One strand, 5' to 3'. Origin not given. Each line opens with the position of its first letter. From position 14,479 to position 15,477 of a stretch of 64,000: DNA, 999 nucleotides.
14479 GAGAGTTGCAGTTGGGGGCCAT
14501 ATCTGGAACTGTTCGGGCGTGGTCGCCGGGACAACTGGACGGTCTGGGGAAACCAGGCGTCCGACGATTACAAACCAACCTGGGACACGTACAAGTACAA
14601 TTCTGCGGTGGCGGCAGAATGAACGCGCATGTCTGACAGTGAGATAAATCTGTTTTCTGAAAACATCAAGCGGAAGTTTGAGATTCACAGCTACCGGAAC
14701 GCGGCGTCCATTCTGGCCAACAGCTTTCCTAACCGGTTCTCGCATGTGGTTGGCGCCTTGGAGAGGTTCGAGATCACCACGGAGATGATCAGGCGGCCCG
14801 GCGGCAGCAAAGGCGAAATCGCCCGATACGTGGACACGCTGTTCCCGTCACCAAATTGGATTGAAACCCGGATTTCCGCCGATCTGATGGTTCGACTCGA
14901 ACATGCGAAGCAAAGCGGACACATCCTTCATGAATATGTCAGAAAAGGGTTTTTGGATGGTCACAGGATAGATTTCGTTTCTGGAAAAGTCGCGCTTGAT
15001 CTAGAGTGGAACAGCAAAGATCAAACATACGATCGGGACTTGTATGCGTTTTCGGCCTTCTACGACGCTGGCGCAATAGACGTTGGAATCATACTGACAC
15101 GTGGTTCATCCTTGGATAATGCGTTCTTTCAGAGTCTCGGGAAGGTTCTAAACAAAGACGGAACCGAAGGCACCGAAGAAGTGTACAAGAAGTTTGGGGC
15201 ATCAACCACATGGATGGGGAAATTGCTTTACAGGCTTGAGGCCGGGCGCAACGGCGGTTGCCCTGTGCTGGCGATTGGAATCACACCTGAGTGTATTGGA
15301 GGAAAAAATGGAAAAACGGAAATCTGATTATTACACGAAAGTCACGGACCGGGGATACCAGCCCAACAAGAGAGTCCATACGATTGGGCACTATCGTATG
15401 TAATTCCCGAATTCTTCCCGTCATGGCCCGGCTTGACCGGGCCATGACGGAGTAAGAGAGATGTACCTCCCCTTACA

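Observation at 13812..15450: Restriction–modification gene pair carried on a transposase-less cassette bounded by 30-bp terminal inverted repeats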

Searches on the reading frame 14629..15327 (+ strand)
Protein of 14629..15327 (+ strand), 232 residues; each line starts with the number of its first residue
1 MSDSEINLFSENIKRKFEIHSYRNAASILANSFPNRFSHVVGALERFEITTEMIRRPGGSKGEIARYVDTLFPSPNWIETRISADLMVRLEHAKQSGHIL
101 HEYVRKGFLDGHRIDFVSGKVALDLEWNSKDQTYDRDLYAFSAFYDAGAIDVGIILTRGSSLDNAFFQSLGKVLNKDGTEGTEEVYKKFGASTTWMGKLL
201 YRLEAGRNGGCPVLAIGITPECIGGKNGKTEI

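Call 6: search_protein_families(library=pfam, proteins=[window:14629-15327:+], max_evalue=0.1)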
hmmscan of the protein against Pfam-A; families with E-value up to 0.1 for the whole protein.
window:14629-15327:+ (232 aa): 1 family
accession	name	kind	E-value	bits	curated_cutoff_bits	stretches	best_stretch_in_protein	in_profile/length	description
PF09195.17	Endonuc-BglII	-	8.9e-40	136.5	26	1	24-219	1-163/163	Restriction endonuclease BglII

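Call 7: find_encoding_contigs(protein=window:14629-15327:+, flank=6000, max_places=10)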
Protein window:14629-15327:+ (232 aa): no gene with exactly this product is on record in the collection.

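Call 10: find_homologous_proteins(query=window:14629-15327:+)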
Query window:14629-15327:+ (232 aa): 5740 proteins with E <= 0.001 among 5998 candidates; the best 120 are listed.
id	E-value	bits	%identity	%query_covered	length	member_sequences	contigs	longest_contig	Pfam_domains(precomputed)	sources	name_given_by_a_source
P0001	1.6e-138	478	91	100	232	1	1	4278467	PF09195.18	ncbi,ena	-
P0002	3.0e-133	461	88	97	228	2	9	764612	PF09195.18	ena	-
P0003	3.4e-133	461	88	97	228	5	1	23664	PF09195.18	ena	-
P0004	4.4e-132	457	89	98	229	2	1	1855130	PF09195.18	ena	-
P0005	1.0e-128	446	84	100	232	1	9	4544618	PF09195.18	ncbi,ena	-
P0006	2.3e-127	441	87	96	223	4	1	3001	PF09195.18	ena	-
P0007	1.0e-121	423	83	96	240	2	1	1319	PF09195.18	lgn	-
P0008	7.6e-119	414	82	96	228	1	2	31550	PF09195.18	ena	-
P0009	2.2e-113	396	75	99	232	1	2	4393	PF09195.18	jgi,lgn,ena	-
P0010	2.4e-112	392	82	95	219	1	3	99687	PF09195.18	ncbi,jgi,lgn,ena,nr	ncbi:MAG: hypothetical protein GDA53_03155 [Rhodobacteraceae bacterium]|nr:hypothetical protein [Par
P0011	6.1e-110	384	78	96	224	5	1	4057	PF09195.18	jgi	-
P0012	9.7e-110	384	77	94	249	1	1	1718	PF09195.18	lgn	-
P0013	4.6e-109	382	77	94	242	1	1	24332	PF09195.18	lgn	-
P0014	5.6e-109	381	76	94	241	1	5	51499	PF09195.18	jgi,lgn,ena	jgi:hypothetical protein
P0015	7.3e-109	381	75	93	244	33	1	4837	PF09195.18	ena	-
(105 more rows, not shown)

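Call 11: find_encoding_contigs(protein=P0001, flank=5000, max_places=4)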
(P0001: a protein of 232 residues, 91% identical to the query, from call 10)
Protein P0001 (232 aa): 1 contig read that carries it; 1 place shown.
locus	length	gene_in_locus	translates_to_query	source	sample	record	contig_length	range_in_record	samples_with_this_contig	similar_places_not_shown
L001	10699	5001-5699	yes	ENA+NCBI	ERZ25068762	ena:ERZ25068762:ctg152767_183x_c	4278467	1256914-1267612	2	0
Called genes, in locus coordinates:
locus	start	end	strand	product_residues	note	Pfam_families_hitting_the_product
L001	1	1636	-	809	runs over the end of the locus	PF12704:MacB_PCD, PF02687:FtsX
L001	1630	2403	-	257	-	PF00005:ABC_tran, PF13304:AAA_21 (faint)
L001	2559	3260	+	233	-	PF00027:cNMP_binding, PF13545:HTH_Crp_2, PF00325:Crp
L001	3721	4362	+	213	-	PF12762:DDE_Tnp_IS1595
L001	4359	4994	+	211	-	PF05063:MT-A70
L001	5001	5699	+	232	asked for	PF09195:Endonuc-BglII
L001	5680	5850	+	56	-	-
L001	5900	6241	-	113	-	PF09335:VTT_dom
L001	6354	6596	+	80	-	PF00939:Na_sulph_symp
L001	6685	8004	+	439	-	PF01794:Ferric_reduct, PF08022:FAD_binding_8 (faint), PF00175:NAD_binding_1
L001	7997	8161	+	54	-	-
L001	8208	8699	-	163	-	-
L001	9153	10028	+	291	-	PF13409:GST_N_2 (faint), PF02798:GST_N, PF13410:GST_C_2 (weak)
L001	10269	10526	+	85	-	-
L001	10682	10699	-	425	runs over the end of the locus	PF02515:CoA_transf_3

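Call 12: find_encoding_contigs(protein=P0005, flank=5000, max_places=6)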
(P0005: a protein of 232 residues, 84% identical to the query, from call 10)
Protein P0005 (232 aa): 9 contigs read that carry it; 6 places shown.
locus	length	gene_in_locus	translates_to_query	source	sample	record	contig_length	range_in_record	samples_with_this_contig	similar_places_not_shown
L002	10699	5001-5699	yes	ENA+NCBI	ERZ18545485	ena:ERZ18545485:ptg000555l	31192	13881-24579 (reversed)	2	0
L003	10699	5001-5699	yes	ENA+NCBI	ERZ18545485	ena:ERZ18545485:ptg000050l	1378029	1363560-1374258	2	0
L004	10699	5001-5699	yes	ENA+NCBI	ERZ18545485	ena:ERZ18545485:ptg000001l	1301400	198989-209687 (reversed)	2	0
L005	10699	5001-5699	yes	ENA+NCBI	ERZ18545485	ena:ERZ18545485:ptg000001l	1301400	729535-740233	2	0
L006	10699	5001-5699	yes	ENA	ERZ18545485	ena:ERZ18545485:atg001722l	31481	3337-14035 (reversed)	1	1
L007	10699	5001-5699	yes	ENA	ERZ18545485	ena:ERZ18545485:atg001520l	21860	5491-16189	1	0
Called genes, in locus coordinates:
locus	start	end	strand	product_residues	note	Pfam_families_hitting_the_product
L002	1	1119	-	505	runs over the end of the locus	PF00072:Response_reg, PF00158:Sigma54_activat, PF14532:Sigma54_activ_2, PF07728:AAA_5 (weak), PF25601:AAA_lid_14, PF02954:HTH_8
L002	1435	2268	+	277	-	PF00691:OmpA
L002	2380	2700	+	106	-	-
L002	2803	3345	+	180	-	PF08439:Peptidase_M3_N (weak)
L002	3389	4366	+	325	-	PF12760:Zn_ribbon_IS1595, PF12762:DDE_Tnp_IS1595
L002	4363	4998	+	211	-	PF05063:MT-A70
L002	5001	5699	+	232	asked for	PF09195:Endonuc-BglII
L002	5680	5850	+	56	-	-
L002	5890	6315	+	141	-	PF07690:MFS_1 (weak)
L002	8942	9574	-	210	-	-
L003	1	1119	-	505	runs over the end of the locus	PF00072:Response_reg, PF00158:Sigma54_activat, PF14532:Sigma54_activ_2, PF07728:AAA_5 (weak), PF25601:AAA_lid_14, PF02954:HTH_8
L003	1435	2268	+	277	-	PF00691:OmpA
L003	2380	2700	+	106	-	-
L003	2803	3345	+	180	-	PF08439:Peptidase_M3_N (weak)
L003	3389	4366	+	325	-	PF12760:Zn_ribbon_IS1595, PF12762:DDE_Tnp_IS1595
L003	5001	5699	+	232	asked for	PF09195:Endonuc-BglII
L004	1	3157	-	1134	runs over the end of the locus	PF08379:Bact_transglu_N, PF01841:Transglut_core, PF09899:DUF2126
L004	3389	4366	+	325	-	PF12760:Zn_ribbon_IS1595, PF12762:DDE_Tnp_IS1595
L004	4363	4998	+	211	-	PF05063:MT-A70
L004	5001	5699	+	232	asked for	PF09195:Endonuc-BglII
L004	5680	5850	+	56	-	-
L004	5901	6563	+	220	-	PF01738:DLH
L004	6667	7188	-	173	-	-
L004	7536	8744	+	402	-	PF13936:HTH_38, PF00665:rve (weak)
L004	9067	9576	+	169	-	-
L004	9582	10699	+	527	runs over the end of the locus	PF00581:Rhodanese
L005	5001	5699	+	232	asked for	PF09195:Endonuc-BglII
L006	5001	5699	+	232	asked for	PF09195:Endonuc-BglII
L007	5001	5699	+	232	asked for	PF09195:Endonuc-BglII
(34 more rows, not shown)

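Call 33: find_encoding_contigs(protein=P0002, flank=4000, max_places=9)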
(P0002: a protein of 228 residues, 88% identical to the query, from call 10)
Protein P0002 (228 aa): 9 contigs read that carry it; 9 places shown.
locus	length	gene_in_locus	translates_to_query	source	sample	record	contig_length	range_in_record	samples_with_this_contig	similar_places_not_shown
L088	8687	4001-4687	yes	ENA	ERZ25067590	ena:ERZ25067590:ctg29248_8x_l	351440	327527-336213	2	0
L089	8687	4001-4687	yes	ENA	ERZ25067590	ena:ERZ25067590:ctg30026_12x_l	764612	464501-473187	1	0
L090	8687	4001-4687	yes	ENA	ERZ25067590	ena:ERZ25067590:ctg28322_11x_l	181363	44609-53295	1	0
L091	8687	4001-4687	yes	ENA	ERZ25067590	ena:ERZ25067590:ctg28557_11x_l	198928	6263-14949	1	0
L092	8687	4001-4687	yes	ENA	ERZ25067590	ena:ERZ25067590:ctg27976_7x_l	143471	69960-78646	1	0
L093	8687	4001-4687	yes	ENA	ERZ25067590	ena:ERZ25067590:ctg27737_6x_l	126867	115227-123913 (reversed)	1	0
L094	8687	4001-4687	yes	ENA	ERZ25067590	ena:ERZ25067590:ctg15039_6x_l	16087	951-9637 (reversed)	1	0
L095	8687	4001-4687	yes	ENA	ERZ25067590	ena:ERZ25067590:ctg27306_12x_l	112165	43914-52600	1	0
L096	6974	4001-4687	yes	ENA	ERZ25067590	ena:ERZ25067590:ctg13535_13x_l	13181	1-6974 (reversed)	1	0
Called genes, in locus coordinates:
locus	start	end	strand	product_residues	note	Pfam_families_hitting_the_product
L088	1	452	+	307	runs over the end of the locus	PF00009:GTP_EFTU, PF03193:RsgA_GTPase (faint), PF13401:AAA_22 (weak), PF00350:Dynamin_N (faint), PF01926:MMR_HSR1, PF02421:FeoB_N, PF07650:KH_2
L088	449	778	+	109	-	PF07372:DUF1491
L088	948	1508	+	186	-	PF12762:DDE_Tnp_IS1595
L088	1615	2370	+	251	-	PF02565:RecO_C (weak)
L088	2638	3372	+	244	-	PF12762:DDE_Tnp_IS1595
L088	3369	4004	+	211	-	PF05063:MT-A70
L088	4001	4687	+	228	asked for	PF09195:Endonuc-BglII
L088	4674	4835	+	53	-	-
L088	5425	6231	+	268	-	PF11967:RecO_N, PF02565:RecO_C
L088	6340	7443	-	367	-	PF01609:DDE_Tnp_1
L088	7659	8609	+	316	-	PF02401:LYTB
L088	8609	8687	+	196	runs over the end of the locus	PF13489:Methyltransf_23, PF13649:Methyltransf_25, PF08241:Methyltransf_11 (weak), PF08242:Methyltransf_12 (weak)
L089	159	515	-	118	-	PF13592:HTH_33 (weak)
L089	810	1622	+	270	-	PF07486:Hydrolase_2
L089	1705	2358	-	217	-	PF13358:DDE_3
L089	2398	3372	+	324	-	PF12760:Zn_ribbon_IS1595 (weak), PF12762:DDE_Tnp_IS1595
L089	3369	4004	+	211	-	PF05063:MT-A70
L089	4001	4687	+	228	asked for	PF09195:Endonuc-BglII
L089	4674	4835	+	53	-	-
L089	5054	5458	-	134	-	PF13592:HTH_33 (faint)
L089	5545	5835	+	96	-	PF03788:LrgA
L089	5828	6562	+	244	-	PF04172:LrgB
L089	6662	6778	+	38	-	-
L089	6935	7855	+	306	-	PF01063:Aminotran_4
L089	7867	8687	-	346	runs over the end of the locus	PF12224:Amidoligase_2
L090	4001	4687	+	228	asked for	PF09195:Endonuc-BglII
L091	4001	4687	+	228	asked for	PF09195:Endonuc-BglII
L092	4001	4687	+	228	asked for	PF09195:Endonuc-BglII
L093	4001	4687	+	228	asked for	PF09195:Endonuc-BglII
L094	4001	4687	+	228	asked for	PF09195:Endonuc-BglII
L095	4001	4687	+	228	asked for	PF09195:Endonuc-BglII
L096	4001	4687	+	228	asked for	PF09195:Endonuc-BglII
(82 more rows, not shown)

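Call 34: find_encoding_contigs(protein=P0004, flank=4000, max_places=4)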
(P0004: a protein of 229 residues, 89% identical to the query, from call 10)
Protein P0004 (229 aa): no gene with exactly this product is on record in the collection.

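Call 35: find_related_loci(query=window:14629-15327:+, collection=metagenome_contigs, flank=4000)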
Query window:14629-15327:+ (232 aa) in metagenome_contigs; peptide patterns used: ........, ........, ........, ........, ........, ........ (x = any residue, [..] = any of these).
600 stretches matched a pattern (row limit reached: there are more); 550 encode a relative of the query (tblastn E <= 1e-3); the best 80 are kept; 80 distinct loci.
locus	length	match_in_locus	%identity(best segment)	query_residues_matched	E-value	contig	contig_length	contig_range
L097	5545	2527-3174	76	7-223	3e-115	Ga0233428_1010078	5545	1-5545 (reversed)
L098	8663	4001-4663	75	2-223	2e-113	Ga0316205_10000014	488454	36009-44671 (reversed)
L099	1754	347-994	74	8-223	1e-120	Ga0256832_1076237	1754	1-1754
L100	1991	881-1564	74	2-230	3e-119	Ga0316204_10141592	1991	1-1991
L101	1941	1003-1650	75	7-223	2e-117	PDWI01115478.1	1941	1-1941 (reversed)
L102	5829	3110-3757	74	8-224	7e-111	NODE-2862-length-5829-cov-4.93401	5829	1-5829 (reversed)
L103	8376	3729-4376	74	9-223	2e-110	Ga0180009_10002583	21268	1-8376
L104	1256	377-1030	74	7-223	5e-120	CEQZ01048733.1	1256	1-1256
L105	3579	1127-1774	75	7-223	2e-111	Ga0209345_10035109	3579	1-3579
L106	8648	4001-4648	74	9-223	8e-109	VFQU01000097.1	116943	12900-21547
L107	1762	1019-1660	73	9-223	5e-116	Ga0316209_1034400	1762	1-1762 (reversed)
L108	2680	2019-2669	72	8-225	8e-112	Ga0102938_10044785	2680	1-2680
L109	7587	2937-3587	71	9-224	4e-106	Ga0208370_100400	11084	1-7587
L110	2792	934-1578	73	8-223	7e-109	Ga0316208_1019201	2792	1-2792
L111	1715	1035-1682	71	9-223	3e-112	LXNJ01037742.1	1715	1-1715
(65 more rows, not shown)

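Call 38: find_encoding_contigs(protein=P0003, flank=4000, max_places=3)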
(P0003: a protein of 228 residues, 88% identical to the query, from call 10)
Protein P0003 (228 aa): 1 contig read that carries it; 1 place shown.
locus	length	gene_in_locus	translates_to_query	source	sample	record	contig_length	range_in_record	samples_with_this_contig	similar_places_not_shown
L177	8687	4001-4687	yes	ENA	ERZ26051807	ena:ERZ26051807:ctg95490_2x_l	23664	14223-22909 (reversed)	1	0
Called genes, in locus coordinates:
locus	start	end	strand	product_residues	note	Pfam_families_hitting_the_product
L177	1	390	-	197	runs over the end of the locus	-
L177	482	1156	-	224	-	-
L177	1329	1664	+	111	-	-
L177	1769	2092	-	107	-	-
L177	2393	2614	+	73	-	PF12760:Zn_ribbon_IS1595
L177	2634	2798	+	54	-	-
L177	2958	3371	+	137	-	PF12762:DDE_Tnp_IS1595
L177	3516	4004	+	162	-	PF05063:MT-A70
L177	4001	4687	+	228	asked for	PF09195:Endonuc-BglII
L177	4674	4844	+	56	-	-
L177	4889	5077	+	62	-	-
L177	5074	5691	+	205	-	PF02661:Fic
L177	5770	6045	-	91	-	-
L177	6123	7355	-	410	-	PF13657:Couple_hipA, PF07804:HipA_C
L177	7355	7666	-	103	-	PF01381:HTH_3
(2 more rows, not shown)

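Call 39: find_encoding_contigs(protein=P0010, flank=4000, max_places=3)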
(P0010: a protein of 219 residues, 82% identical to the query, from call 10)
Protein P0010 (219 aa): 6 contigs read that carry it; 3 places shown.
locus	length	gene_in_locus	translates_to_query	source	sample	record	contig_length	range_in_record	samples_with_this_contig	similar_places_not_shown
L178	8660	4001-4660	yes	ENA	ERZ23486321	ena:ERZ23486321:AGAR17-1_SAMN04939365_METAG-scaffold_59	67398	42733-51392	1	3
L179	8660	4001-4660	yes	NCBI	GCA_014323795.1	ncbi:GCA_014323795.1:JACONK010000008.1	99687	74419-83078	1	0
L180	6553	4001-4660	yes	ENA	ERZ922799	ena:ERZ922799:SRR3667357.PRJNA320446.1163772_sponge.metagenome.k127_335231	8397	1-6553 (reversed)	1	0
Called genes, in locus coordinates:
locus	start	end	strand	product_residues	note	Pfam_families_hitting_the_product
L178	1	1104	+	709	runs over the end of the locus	PF01642:MM_CoA_mutase, PF02310:B12-binding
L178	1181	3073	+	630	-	PF16177:ACAS_N, PF00501:AMP-binding, PF13193:AMP-binding_C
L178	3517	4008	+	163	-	PF05063:MT-A70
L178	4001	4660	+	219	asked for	PF09195:Endonuc-BglII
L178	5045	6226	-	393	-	PF00909:Ammonium_transp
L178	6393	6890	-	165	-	PF02464:CinA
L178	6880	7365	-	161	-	PF04608:PgpA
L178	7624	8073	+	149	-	PF13441:Gly-zipper_YMGG (weak)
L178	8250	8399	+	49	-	-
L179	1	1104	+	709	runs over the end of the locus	PF01642:MM_CoA_mutase, PF02310:B12-binding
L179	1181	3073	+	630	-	PF16177:ACAS_N, PF00501:AMP-binding, PF13193:AMP-binding_C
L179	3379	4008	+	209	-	PF05063:MT-A70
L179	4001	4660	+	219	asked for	PF09195:Endonuc-BglII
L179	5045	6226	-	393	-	PF00909:Ammonium_transp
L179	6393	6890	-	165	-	PF02464:CinA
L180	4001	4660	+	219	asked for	PF09195:Endonuc-BglII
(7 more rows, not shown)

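Call 40: find_encoding_contigs(protein=P0008, flank=4000, max_places=3)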
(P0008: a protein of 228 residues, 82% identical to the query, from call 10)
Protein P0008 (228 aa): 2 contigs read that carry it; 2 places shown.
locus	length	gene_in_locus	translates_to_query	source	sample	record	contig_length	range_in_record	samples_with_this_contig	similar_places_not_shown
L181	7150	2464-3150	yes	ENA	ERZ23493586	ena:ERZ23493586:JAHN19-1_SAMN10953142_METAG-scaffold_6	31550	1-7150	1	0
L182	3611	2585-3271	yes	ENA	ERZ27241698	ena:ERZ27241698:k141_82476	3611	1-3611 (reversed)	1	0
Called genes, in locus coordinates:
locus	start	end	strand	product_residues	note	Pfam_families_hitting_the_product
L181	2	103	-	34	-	?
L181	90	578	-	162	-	PF18602:Rap1a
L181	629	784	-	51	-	-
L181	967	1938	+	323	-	PF12760:Zn_ribbon_IS1595, PF12762:DDE_Tnp_IS1595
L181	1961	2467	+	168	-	PF05869:Dam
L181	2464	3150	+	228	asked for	PF09195:Endonuc-BglII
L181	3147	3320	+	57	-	-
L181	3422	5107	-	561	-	-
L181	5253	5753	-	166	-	-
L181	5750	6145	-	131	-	-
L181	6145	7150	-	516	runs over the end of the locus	-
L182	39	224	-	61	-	-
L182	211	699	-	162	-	PF18602:Rap1a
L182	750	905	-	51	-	-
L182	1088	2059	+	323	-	PF12760:Zn_ribbon_IS1595, PF12762:DDE_Tnp_IS1595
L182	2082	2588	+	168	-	PF05869:Dam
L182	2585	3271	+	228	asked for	PF09195:Endonuc-BglII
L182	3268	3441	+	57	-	-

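Call 42: search_solved_structures(query=window:14629-15327:+, max_evalue=0.01, show_alignments=2)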
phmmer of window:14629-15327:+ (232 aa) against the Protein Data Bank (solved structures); distinct sequences matched with E-value up to 0.01: 0.

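Call 45: search_solved_structures(query=A1, max_evalue=1, show_alignments=2)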
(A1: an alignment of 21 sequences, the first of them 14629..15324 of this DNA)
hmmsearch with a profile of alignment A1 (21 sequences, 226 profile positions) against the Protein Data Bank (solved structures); distinct sequences matched with E-value up to 1: 5.
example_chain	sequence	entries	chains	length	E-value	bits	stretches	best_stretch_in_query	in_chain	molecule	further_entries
1sdo_A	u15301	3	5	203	0.00083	22.3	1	57-166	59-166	BstYI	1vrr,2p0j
7tlq_A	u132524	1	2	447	0.63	12.8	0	138-181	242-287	Cysteine desulfurase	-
7tlm_A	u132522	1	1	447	0.64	12.8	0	138-181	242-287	Cysteine desulfurase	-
7tlr_A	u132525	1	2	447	0.64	12.8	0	138-181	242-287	Cysteine desulfurase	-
7tlp_A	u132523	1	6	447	0.76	12.6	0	138-181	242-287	Cysteine desulfurase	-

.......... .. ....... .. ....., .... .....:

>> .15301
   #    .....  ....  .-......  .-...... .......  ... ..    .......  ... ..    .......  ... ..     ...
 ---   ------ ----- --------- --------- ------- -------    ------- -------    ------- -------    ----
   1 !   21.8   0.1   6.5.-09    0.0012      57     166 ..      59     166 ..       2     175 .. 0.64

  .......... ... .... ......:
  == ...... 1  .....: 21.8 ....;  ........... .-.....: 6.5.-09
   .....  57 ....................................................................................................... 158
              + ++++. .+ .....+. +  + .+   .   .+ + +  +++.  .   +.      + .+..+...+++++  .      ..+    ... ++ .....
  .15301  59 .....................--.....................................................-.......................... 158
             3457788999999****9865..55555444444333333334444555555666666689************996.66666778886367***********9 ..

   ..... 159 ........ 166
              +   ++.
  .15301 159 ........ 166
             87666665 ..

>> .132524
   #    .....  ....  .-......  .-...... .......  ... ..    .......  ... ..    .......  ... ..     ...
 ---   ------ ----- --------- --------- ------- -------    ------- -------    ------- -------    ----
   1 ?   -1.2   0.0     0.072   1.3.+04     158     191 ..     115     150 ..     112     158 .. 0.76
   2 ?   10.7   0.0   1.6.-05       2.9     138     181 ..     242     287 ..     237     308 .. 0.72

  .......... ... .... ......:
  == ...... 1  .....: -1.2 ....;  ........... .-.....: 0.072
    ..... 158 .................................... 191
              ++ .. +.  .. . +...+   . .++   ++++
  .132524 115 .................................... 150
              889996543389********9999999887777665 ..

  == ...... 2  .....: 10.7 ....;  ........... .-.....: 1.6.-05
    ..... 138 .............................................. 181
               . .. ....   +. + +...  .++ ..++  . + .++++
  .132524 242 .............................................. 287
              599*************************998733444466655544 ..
